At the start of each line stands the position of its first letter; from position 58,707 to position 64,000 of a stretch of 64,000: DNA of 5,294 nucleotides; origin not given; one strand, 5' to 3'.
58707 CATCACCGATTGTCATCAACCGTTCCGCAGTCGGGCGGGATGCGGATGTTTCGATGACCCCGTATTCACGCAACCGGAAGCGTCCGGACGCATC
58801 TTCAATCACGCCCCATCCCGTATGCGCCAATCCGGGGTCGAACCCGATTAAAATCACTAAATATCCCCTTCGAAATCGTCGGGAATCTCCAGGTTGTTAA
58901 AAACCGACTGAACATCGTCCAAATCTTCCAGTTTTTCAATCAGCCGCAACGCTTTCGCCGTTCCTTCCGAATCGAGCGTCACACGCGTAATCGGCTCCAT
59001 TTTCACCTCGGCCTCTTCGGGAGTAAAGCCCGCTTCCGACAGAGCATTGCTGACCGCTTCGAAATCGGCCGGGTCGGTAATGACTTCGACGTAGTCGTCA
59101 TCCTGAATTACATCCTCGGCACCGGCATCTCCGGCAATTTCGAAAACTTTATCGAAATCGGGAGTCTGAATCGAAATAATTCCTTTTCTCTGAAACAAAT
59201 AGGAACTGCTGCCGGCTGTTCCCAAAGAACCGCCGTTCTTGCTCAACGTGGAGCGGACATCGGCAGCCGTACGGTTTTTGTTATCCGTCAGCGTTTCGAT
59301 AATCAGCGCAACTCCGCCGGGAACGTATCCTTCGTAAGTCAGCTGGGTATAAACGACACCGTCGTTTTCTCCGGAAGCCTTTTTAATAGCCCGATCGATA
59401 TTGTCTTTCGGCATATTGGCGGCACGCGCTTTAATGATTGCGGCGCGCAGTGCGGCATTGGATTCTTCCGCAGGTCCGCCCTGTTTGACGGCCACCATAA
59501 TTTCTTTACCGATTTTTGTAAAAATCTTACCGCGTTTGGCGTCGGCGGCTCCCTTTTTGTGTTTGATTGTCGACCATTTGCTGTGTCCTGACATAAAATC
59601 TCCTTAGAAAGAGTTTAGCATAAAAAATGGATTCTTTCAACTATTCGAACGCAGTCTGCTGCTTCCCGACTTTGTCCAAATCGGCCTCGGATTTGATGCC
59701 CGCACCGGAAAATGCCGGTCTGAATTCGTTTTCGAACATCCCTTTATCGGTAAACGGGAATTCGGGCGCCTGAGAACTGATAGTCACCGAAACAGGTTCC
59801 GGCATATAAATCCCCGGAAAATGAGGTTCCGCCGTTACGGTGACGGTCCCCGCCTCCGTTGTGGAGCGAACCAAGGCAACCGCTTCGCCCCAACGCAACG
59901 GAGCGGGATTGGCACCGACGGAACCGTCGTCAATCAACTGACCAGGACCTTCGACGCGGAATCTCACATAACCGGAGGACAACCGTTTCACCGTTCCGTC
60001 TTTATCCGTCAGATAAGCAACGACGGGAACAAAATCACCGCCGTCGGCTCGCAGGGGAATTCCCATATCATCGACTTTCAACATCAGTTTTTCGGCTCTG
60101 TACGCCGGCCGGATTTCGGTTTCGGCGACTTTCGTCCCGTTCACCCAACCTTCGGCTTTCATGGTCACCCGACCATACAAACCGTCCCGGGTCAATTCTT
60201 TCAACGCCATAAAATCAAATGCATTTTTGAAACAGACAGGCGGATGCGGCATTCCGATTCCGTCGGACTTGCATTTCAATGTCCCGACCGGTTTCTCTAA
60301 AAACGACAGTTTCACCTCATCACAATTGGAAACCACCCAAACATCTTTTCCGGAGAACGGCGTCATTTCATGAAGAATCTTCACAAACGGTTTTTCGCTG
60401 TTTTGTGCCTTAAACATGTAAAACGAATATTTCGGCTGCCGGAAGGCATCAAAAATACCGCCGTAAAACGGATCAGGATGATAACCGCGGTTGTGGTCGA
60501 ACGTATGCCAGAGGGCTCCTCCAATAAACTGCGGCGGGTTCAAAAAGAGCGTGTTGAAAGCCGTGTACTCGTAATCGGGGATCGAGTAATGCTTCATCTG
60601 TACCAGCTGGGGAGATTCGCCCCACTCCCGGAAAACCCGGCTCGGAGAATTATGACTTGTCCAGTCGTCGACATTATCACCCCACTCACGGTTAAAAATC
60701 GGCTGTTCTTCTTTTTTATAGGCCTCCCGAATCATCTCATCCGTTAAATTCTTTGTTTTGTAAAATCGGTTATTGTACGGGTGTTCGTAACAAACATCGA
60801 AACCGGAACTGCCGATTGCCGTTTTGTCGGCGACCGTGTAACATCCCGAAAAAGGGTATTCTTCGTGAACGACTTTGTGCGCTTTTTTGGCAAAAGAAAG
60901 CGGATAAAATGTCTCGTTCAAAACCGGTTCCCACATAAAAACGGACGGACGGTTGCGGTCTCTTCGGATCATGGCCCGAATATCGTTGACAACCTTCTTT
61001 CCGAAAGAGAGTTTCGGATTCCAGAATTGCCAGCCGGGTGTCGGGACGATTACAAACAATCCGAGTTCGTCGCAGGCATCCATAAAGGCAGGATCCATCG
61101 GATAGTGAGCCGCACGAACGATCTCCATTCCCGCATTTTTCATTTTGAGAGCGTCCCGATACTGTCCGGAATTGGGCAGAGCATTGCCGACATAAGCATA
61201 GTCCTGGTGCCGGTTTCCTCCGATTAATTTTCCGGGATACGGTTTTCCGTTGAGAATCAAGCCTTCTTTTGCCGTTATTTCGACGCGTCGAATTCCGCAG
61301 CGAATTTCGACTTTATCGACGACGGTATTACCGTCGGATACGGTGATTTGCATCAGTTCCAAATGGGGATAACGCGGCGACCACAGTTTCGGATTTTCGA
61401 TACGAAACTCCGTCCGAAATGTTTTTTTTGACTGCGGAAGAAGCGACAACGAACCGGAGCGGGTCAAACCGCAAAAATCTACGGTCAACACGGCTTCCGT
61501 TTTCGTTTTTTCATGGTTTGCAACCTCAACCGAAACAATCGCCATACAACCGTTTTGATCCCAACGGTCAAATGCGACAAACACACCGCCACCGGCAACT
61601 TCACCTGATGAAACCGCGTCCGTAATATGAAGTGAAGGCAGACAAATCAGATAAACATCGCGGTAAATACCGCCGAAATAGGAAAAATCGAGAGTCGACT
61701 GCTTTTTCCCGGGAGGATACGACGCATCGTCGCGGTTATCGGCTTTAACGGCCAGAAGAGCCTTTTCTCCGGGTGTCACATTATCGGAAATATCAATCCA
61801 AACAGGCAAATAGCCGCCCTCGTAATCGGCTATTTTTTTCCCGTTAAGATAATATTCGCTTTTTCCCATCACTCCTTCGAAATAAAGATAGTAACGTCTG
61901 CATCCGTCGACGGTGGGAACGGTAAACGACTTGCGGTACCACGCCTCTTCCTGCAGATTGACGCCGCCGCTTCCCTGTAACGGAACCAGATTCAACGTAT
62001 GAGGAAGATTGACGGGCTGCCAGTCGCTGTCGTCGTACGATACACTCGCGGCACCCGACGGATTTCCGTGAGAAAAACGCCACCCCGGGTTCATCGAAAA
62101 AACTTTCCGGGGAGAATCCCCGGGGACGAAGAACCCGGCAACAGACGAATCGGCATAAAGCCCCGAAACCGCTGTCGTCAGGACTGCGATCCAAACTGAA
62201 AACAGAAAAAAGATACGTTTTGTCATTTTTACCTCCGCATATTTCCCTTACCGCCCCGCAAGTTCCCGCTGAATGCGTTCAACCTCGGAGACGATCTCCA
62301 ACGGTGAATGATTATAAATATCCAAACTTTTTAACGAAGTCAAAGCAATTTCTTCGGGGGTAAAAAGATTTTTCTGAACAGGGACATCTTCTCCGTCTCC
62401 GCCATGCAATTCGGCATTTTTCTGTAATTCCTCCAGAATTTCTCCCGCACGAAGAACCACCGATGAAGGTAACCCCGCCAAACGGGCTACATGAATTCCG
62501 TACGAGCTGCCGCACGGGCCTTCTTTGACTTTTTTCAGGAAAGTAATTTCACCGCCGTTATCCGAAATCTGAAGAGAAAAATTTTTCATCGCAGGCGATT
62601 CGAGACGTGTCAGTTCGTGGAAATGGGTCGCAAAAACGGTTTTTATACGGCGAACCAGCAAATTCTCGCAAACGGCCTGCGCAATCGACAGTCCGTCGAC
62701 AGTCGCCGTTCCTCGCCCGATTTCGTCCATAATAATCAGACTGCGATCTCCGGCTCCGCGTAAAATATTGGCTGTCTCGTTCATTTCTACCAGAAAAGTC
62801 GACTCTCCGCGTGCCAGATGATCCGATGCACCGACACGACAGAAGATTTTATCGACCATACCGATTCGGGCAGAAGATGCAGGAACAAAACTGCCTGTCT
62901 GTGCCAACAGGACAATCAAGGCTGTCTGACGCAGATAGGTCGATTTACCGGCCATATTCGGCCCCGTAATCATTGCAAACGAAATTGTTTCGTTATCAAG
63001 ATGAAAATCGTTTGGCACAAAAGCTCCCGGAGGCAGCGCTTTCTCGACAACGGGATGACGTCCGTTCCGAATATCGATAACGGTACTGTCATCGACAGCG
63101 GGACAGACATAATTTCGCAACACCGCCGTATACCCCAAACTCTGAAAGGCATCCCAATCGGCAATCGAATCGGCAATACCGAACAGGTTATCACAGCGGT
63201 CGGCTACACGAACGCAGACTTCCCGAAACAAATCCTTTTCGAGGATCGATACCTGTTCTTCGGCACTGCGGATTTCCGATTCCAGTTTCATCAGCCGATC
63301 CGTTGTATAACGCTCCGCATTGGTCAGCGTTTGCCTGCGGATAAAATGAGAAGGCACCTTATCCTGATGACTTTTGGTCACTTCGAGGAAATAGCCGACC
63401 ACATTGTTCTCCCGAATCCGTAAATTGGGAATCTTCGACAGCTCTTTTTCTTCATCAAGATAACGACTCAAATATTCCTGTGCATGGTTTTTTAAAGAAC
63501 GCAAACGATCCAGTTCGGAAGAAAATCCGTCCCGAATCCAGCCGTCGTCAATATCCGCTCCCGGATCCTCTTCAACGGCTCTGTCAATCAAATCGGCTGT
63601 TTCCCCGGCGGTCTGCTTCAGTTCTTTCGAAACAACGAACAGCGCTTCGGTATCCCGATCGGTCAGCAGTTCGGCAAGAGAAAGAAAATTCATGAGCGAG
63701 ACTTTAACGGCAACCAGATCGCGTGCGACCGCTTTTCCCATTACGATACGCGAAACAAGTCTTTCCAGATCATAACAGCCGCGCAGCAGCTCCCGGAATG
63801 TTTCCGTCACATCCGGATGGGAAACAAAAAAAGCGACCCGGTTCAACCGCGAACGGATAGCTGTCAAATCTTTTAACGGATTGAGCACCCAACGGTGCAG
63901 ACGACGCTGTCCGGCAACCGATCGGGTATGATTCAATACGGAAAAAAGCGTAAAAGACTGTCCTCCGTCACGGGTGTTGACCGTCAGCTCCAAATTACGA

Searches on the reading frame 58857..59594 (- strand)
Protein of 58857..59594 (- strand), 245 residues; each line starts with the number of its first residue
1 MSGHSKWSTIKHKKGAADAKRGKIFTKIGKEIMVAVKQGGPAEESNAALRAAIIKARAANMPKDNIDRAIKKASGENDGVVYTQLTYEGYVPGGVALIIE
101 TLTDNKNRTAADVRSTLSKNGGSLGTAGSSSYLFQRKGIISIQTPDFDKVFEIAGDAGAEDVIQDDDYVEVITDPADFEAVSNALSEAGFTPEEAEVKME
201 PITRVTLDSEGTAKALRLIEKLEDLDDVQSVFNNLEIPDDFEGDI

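Call 28: search_protein_families(library=pfam, proteins=[window:58857-59594:-], max_evalue=0.00001)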
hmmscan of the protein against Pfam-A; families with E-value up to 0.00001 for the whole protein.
window:58857-59594:- (245 aa): 2 families
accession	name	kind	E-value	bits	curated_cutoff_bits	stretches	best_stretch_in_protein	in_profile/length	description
PF01709.26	Transcrip_reg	-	3.6e-57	193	27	1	82-235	1-160/160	TACO1/YebC second and third domain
PF20772.2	TACO1_YebC_N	-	1.3e-32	112.5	36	1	5-76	1-73/73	TACO1/YebC protein N-terminal domain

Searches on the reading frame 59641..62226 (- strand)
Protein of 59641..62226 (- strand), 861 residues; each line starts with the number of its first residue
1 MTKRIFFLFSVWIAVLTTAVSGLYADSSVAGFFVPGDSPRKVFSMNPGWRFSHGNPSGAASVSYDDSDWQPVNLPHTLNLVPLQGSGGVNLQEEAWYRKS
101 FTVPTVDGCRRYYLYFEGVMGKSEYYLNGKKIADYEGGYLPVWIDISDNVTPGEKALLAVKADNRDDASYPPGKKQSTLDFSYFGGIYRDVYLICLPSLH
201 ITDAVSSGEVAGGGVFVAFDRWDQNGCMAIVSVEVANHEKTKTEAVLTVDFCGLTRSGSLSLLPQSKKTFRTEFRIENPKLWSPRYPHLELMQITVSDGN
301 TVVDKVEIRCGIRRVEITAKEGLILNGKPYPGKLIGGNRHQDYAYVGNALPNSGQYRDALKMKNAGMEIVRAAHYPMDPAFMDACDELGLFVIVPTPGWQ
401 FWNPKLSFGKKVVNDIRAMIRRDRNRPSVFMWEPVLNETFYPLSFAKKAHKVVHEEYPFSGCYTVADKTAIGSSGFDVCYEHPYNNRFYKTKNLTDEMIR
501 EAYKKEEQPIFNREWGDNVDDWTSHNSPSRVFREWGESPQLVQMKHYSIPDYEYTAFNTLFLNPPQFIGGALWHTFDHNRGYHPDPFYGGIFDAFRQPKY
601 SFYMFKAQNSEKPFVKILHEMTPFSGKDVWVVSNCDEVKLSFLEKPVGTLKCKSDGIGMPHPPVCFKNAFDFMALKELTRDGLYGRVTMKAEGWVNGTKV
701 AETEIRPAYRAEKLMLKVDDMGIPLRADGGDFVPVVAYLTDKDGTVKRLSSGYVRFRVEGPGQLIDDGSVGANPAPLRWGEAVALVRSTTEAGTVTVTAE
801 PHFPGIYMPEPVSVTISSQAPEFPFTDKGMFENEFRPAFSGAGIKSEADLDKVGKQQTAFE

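Call 28: search_protein_families(library=pfam, proteins=[window:59641-62226:-], max_evalue=0.00001)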
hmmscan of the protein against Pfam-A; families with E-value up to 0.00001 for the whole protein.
window:59641-62226:- (861 aa): 5 families
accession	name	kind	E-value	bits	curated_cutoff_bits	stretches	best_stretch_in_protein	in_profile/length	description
PF02836.23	Glyco_hydro_2_C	-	2.1e-18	66.9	21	1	320-535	5-231/302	Glycosyl hydrolases family 2, TIM barrel domain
PF02837.24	Glyco_hydro_2_N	-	2e-14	54.3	28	1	48-197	7-169/169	Glycosyl hydrolases family 2, sugar binding domain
PF18565.7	Glyco_hydro2_C5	-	5.1e-10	39.6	32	1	725-800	10-93/103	Glycoside hydrolase family 2 C-terminal domain 5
PF00703.27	Glyco_hydro_2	-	2.4e-08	35.2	23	1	228-313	17-109/109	Glycosyl hydrolases family 2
PF22666.2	Glyco_hydro_2_N2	-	1.8e-07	31.8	27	1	93-163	48-118/167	Glycosyl hydrolase 2 galactose-binding domain-like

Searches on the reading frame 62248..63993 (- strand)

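Call 28: search_protein_families(library=pfam, proteins=[window:62248-63993:-], max_evalue=0.00001)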
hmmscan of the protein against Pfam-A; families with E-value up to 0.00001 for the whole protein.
window:62248-63993:- (581 aa): 3 families
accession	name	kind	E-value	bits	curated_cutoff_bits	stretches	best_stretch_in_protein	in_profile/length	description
PF00488.27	MutS_V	-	1.1e-78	263.9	30.2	1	341-524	2-188/188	MutS domain V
PF05192.23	MutS_III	-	1.5e-35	123.7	34.1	1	2-286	7-193/194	MutS domain III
PF05190.23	MutS_IV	-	1.2e-27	96.4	22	1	156-246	1-91/92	MutS family domain IV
